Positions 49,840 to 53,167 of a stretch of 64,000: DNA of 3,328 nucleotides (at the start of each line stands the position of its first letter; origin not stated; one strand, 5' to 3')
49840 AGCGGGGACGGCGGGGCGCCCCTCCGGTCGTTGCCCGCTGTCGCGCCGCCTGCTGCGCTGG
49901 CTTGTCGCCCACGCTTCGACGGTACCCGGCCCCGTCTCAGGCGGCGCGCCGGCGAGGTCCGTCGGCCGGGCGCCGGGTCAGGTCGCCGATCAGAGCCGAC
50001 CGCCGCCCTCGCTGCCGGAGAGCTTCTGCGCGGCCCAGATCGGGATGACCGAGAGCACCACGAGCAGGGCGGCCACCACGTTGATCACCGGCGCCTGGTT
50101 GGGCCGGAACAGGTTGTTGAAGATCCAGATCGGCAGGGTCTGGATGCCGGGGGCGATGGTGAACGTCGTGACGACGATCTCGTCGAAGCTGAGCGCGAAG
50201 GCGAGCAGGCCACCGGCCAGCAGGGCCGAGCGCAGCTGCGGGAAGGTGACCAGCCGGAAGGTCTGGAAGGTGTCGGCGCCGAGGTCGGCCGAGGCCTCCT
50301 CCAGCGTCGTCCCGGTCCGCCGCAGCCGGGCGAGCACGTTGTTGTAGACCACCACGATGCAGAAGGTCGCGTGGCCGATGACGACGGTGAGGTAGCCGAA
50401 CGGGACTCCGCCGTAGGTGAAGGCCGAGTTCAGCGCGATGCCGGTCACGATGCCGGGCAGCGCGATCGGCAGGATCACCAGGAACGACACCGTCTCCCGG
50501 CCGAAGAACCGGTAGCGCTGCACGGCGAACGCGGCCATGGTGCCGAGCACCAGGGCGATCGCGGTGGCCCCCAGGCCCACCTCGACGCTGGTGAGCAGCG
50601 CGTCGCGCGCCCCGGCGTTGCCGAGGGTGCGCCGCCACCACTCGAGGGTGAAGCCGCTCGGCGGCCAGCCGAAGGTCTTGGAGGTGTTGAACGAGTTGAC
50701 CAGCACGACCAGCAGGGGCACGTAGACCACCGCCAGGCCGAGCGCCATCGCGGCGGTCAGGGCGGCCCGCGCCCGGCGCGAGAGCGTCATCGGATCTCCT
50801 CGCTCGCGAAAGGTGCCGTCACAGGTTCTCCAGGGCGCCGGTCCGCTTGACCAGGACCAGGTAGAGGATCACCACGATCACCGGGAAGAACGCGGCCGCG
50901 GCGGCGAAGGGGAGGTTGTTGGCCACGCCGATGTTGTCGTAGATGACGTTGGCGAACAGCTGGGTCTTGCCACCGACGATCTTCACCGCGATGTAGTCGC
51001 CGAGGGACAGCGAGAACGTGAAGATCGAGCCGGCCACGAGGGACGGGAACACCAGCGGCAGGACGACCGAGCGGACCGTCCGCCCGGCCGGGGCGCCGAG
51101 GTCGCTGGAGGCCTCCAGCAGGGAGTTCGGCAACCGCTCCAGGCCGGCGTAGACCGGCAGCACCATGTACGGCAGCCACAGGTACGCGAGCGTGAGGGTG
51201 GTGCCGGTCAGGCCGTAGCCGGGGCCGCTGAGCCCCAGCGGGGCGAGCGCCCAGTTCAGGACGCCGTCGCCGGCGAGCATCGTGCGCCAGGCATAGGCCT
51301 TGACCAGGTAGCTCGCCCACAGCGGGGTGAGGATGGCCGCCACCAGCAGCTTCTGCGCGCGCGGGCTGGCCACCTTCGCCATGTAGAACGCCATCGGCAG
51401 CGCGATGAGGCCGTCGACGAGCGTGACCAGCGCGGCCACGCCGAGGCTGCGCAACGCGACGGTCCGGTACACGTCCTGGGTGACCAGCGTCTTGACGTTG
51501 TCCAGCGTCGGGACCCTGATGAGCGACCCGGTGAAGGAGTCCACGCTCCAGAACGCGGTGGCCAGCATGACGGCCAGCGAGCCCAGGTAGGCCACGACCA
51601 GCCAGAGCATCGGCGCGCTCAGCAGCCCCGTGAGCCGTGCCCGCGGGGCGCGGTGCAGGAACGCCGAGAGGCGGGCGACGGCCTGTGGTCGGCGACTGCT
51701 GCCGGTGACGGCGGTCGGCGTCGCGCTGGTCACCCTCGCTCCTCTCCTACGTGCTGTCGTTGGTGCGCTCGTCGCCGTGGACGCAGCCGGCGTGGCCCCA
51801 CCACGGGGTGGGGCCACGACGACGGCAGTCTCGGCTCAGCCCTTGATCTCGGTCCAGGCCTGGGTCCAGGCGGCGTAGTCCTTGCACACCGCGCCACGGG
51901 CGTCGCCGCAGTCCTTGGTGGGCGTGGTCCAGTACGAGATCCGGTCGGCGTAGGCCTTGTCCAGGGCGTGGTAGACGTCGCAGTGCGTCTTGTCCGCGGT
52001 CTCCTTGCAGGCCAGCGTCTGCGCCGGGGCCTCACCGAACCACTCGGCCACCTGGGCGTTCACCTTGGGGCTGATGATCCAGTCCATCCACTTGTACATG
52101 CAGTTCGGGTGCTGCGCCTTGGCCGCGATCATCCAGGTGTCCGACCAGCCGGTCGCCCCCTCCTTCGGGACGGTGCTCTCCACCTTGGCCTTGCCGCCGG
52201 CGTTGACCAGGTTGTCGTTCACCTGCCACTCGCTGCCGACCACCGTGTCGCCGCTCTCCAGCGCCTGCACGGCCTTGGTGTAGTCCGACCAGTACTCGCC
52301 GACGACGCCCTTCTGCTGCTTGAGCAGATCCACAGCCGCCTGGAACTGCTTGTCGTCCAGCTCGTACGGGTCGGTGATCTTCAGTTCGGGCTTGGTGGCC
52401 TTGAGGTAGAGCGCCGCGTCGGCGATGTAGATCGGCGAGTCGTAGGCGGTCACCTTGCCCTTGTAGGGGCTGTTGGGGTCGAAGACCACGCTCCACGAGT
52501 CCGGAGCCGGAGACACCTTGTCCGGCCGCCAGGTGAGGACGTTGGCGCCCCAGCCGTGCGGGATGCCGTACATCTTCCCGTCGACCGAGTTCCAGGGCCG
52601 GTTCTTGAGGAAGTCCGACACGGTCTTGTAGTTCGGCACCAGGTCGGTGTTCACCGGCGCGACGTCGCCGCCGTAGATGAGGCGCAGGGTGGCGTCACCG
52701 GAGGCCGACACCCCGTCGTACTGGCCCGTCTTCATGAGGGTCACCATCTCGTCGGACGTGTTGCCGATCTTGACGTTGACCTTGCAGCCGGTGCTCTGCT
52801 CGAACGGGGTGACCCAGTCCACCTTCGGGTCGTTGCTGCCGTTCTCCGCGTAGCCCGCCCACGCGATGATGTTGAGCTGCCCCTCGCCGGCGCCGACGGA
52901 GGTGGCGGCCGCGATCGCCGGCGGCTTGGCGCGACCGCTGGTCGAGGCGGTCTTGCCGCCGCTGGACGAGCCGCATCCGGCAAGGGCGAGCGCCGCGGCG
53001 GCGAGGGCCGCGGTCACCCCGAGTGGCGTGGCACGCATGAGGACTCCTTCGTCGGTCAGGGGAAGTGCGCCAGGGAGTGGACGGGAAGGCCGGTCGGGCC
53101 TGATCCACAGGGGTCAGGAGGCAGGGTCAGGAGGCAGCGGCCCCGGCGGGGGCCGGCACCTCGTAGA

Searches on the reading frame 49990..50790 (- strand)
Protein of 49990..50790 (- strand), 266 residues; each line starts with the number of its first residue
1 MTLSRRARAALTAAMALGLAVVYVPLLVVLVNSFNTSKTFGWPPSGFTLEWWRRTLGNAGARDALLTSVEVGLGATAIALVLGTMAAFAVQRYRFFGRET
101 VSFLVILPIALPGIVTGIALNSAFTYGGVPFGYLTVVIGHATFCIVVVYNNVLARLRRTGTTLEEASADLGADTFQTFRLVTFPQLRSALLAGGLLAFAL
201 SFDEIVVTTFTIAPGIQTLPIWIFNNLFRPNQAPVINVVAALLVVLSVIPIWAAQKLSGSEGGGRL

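Call 48: search_protein_families(library=pfam, proteins=[window:49990-50790:-], max_evalue=0.1)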
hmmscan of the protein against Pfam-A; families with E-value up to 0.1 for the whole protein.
window:49990-50790:- (266 aa): 1 family
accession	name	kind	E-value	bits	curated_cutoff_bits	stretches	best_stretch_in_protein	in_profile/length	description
PF00528.27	BPD_transp_1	-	4.3e-13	49.8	26.4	1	80-252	2-173/184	Binding-protein-dependent transport system inner membrane component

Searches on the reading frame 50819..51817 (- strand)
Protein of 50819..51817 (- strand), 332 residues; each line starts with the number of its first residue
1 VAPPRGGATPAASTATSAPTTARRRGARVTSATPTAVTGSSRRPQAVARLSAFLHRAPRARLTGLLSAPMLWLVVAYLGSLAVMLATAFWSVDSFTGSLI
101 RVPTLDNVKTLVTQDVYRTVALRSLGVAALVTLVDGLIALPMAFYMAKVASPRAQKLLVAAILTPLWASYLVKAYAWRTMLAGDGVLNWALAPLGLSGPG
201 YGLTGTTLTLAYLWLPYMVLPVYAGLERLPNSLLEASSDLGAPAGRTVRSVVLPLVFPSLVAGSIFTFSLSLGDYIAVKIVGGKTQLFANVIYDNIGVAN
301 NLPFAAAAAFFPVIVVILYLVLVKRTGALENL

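Call 48: search_protein_families(library=pfam, proteins=[window:50819-51817:-], max_evalue=0.1)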
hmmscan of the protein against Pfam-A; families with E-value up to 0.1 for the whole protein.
window:50819-51817:- (332 aa): 1 family
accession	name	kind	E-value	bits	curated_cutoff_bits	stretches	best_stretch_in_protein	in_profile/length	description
PF00528.27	BPD_transp_1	-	2.9e-14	53.6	26.4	1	140-320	2-173/184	Binding-protein-dependent transport system inner membrane component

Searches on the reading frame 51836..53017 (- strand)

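Call 48: search_protein_families(library=pfam, proteins=[window:51836-53017:-], max_evalue=0.1)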
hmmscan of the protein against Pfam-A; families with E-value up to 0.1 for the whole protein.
window:51836-53017:- (393 aa): 3 families
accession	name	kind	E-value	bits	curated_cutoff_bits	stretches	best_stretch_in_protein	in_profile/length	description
PF13343.11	SBP_bac_6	-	1.7e-12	47.8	24.6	1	112-340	23-224/245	Bacterial extracellular solute-binding protein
PF01547.30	SBP_bac_1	-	1.1e-10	42.5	26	1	71-320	16-306/307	Bacterial extracellular solute-binding protein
PF18131.8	KN17_SH3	-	0.038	14.4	27.9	1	232-259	23-50/53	KN17 SH3-like domain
